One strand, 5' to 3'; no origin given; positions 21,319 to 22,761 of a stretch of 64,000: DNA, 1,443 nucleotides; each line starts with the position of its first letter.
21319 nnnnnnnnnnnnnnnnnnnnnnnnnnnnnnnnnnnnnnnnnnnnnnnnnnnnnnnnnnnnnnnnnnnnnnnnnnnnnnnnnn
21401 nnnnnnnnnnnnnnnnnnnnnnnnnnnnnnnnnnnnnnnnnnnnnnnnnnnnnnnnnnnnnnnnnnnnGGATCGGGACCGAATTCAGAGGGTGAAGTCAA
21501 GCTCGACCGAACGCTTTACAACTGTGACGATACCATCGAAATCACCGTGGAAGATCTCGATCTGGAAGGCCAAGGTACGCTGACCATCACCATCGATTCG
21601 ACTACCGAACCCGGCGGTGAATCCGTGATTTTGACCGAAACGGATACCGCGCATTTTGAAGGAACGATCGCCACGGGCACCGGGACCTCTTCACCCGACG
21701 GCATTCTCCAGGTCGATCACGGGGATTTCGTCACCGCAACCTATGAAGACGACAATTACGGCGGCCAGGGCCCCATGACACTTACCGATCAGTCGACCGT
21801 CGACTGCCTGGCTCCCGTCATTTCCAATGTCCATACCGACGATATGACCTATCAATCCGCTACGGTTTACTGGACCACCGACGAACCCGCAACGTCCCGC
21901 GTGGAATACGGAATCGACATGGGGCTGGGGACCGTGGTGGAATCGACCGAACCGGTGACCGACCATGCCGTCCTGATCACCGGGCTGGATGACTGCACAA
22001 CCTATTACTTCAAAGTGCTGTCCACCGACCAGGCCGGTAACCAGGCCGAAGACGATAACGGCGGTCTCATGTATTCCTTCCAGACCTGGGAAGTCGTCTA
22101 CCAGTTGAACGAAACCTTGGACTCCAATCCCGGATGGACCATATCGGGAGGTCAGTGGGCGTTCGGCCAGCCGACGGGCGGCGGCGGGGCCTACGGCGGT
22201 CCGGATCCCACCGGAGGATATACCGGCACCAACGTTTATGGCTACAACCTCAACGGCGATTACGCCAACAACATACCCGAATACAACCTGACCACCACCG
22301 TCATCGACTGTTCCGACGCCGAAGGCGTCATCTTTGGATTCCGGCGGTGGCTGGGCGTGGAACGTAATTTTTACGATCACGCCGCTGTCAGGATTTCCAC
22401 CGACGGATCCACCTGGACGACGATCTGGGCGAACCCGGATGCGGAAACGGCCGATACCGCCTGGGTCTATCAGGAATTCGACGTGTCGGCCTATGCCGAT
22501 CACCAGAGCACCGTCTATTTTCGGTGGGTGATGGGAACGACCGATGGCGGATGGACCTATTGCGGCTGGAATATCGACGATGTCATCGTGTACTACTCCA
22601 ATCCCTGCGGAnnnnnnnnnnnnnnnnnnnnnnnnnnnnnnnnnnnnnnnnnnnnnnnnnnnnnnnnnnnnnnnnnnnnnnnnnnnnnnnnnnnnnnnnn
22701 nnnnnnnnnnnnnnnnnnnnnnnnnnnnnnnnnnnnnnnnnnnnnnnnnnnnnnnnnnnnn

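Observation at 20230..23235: Two peptidases of different families (C13 legumain-like and C25 gingipain-like) carry the same accessory-domain cassette.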

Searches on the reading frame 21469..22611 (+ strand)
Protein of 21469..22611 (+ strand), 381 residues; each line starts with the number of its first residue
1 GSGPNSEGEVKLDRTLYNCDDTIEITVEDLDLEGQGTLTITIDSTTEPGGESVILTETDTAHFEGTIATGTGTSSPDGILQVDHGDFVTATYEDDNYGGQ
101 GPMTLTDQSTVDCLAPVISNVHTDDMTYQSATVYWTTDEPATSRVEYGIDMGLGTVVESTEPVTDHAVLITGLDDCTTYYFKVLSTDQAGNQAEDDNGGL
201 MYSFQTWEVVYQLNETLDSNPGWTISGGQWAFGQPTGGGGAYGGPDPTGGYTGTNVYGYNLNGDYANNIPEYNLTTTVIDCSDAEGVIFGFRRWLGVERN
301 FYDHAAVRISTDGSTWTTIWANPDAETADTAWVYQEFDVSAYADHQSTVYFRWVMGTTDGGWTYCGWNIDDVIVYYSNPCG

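Call 73: find_homologous_proteins(query=window:21469-22611:+, max_evalue=0.00001)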
Query window:21469-22611:+ (381 aa): 645 proteins with E <= 0.00001 among 4539 candidates; the best 120 are listed.
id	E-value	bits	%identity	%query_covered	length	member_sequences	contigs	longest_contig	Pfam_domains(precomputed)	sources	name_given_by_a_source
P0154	7.3e-123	429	60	43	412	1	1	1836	PF20773.6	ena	-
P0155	2.2e-106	374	59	41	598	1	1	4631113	PF20773.6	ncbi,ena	-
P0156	1.1e-105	372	51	97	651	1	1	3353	PF14339.13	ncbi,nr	ncbi:hypothetical protein JW905_04020, partial [bacterium]|nr:hypothetical protein [candidate divisi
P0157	4.1e-105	370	57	44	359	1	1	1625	PF20773.6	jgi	jgi:hypothetical protein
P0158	1.9e-100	355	47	98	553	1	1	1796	PF16656.12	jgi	jgi:hypothetical protein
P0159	2.5e-93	331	45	100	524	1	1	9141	-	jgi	-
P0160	1.0e-92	329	47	97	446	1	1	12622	PF21471.4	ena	-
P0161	3.2e-91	325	46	99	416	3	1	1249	PF20773.6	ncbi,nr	ncbi:MAG TPA: hypothetical protein PLV45_19090, partial [bacterium]|nr:hypothetical protein [bacteri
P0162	2.1e-90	322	48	96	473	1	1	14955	PF20773.6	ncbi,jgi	ncbi:MAG: choice-of-anchor J domain-containing protein [Planctomycetota bacterium]|jgi:hypothetical 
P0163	3.7e-88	314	55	72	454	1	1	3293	PF20773.6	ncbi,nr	ncbi:hypothetical protein JW905_11955, partial [bacterium]|nr:hypothetical protein [candidate divisi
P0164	1.0e-87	313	45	98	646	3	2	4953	PF00041.28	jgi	jgi:hypothetical protein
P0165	9.6e-85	303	44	98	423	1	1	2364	-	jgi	jgi:hypothetical protein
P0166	1.4e-84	303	44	98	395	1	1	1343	-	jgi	jgi:hypothetical protein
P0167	2.4e-84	302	44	98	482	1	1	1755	-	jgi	jgi:hypothetical protein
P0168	6.8e-83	297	48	85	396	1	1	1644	PF16656.12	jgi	-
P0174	3.1e-78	282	43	97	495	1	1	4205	PF00404.25,PF00041.28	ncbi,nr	ncbi:hypothetical protein K8T06_11415, partial [bacterium]|nr:hypothetical protein [bacterium]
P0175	6.1e-76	274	49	79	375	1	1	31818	PF00404.25,PF21471.4,PF00041.28,PF16656.12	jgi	-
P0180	2.6e-74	269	48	45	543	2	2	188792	PF00395.26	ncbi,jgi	jgi:hypothetical protein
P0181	8.5e-72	261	72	41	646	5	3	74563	PF04389.23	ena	-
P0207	1.6e-63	233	65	42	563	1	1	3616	PF00112.30,PF18560.8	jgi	jgi:hypothetical protein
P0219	2.6e-62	229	59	44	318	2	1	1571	PF18962.8,PF13860.13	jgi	jgi:hypothetical protein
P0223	3.7e-62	229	64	42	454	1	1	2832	PF00246.30,PF20773.6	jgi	jgi:hypothetical protein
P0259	9.6e-60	221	64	42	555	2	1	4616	PF18962.8,PF13860.13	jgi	-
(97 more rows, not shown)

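Call 74: search_protein_families(library=pfam, proteins=[P0219, P0174, P0180, P0181, P0207, P0223, P0259, P0175, P0156, P0162], max_evalue=0.001)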
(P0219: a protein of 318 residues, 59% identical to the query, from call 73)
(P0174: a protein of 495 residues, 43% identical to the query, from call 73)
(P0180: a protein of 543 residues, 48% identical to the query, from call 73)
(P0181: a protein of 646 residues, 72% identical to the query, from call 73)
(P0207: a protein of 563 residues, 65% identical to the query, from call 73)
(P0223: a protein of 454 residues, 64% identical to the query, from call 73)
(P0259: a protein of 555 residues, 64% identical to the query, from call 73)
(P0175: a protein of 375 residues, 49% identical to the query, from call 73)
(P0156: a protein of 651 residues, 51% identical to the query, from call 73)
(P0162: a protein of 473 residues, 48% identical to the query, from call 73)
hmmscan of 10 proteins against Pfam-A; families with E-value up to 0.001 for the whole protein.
P0219 (318 aa): 2 families
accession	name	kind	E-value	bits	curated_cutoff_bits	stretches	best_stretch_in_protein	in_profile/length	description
PF13860.13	FlgD_ig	-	2.6e-11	43.8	27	1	247-306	14-76/79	FlgD Ig-like domain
PF18962.6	Por_Secre_tail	-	1.4e-05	25.7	27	1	235-315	2-74/75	Secretion system C-terminal sorting domain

P0174 (495 aa): 2 families
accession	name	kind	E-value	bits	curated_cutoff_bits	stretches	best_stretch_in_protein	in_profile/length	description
PF00404.24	Dockerin_1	-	2.5e-07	31.2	22.9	1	431-480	2-51/57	Dockerin type I domain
PF00041.27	fn3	-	2e-05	25.1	25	1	144-216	3-74/84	Fibronectin type III domain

P0180 (543 aa): 1 family
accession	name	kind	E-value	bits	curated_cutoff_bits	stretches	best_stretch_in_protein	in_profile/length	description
PF00395.25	SLH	-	1e-34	118.7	20.8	3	360-402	2-44/44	S-layer homology domain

P0181 (646 aa): 3 families
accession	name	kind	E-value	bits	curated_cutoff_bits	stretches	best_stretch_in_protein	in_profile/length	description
PF04389.22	Peptidase_M28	-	1.4e-34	120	21.3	1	97-269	1-176/193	Peptidase family M28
PF20773.4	InhA-like_MAM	-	0.00012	22.1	26.9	1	474-575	53-164/191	Immune inhibitor A-like, MAM domain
PF01546.33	Peptidase_M20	-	0.00037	20.9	24.6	1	124-303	31-141/206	Peptidase family M20/M25/M40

P0207 (563 aa): 2 families
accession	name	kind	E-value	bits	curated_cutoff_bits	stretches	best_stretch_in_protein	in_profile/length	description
PF18560.7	Lectin_like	-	2.6e-25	89.9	27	1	102-258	1-156/156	Lectin like domain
PF00112.29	Peptidase_C1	-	3.1e-10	41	20.7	1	14-77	149-206/220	Papain family cysteine protease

P0223 (454 aa): 3 families
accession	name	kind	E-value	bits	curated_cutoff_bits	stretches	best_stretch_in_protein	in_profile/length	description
PF00246.29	Peptidase_M14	-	4.3e-22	79.5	21.6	1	2-106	180-285/286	Zinc carboxypeptidase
PF20773.4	InhA-like_MAM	-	4.1e-06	26.9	26.9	1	291-412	53-186/191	Immune inhibitor A-like, MAM domain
PF00404.24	Dockerin_1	-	5.3e-05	23.8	22.9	1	399-447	2-50/57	Dockerin type I domain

P0259 (555 aa): 3 families
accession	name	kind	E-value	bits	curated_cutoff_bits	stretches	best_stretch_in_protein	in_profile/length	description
PF18962.6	Por_Secre_tail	-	1.8e-14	54.2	27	1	477-553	2-75/75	Secretion system C-terminal sorting domain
PF13860.13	FlgD_ig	-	2e-05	24.9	27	1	491-534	18-67/79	FlgD Ig-like domain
PF20773.4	InhA-like_MAM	-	0.00014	21.9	26.9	0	243-349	47-162/191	Immune inhibitor A-like, MAM domain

P0175 (375 aa): 5 families
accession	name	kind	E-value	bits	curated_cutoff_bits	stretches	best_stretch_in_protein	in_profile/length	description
PF16656.11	Pur_ac_phosph_N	-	8.1e-07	30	30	1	48-121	5-84/93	Purple acid Phosphatase, N-terminal domain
PF21471.3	Reelin_subrepeat-B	-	2.2e-06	27.9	27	1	192-297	23-126/127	Reelin subrepeat B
PF00041.27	fn3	-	5.1e-06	27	25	1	46-117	3-72/84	Fibronectin type III domain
PF00404.24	Dockerin_1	-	8.8e-06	26.3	22.9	1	311-361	2-52/57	Dockerin type I domain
PF20773.4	InhA-like_MAM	-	6.1e-05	23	26.9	1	190-321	48-184/191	Immune inhibitor A-like, MAM domain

P0156 (651 aa): 4 families
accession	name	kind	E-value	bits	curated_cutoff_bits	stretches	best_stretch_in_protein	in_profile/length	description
PF14339.12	DUF4394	-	4.6e-13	49.5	29.6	2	92-185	135-230/230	Domain of unknown function (DUF4394)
PF20773.4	InhA-like_MAM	-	8.6e-05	22.6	26.9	1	552-651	53-160/191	Immune inhibitor A-like, MAM domain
PF16656.11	Pur_ac_phosph_N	-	0.00014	22.8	30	1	399-465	6-82/93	Purple acid Phosphatase, N-terminal domain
PF00041.27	fn3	-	0.00074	20.1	25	0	396-469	3-74/84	Fibronectin type III domain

P0162 (473 aa): 1 family
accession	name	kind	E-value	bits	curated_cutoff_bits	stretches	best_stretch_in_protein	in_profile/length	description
PF20773.4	InhA-like_MAM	-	4.1e-06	26.9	26.9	1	313-411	54-163/191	Immune inhibitor A-like, MAM domain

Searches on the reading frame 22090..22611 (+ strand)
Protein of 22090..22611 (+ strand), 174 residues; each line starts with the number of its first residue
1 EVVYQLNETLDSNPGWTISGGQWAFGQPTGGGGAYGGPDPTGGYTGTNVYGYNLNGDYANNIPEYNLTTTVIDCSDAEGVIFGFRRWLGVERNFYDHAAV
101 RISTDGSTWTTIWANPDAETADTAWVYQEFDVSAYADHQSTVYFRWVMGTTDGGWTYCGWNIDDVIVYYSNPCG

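Call 10: search_protein_families(library=pfam, proteins=[window:22090-22611:+], max_evalue=5)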
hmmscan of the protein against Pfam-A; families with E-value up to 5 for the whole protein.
window:22090-22611:+ (174 aa): 1 family
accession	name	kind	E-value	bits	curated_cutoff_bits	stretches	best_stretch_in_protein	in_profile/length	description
PF20773.4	InhA-like_MAM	-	2.9e-06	27.4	26.9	1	69-167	54-162/191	Immune inhibitor A-like, MAM domain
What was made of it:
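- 22102..22611 (+): Protein A: choice-of-anchor J / MAM-like domain. Pfam InhA-like_MAM, 27.4 bits against a cutoff of 26.9 (call 10).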

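Call 11: search_protein_families(library=ncbifam, proteins=[window:22090-22611:+], max_evalue=1)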
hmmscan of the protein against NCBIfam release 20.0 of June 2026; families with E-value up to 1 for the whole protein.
window:22090-22611:+ (174 aa): 1 family
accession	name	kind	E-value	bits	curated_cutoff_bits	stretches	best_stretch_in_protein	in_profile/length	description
NF038128.1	choice_anch_J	domain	4.4e-09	36.7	30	1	15-167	15-162/162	choice-of-anchor J domain-containing protein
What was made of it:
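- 22102..22611 (+): NCBIfam NF038128, 36.7 bits against a cutoff of 30 (call 11).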

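Call 71: search_solved_structures(query=window:22090-22611:+, max_evalue=10, show_alignments=1)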
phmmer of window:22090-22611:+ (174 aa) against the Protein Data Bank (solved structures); distinct sequences matched with E-value up to 10: 1.
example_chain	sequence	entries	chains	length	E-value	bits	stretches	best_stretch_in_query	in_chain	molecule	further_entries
6iqi_A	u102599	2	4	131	1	12.3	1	89-135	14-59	Profilin-2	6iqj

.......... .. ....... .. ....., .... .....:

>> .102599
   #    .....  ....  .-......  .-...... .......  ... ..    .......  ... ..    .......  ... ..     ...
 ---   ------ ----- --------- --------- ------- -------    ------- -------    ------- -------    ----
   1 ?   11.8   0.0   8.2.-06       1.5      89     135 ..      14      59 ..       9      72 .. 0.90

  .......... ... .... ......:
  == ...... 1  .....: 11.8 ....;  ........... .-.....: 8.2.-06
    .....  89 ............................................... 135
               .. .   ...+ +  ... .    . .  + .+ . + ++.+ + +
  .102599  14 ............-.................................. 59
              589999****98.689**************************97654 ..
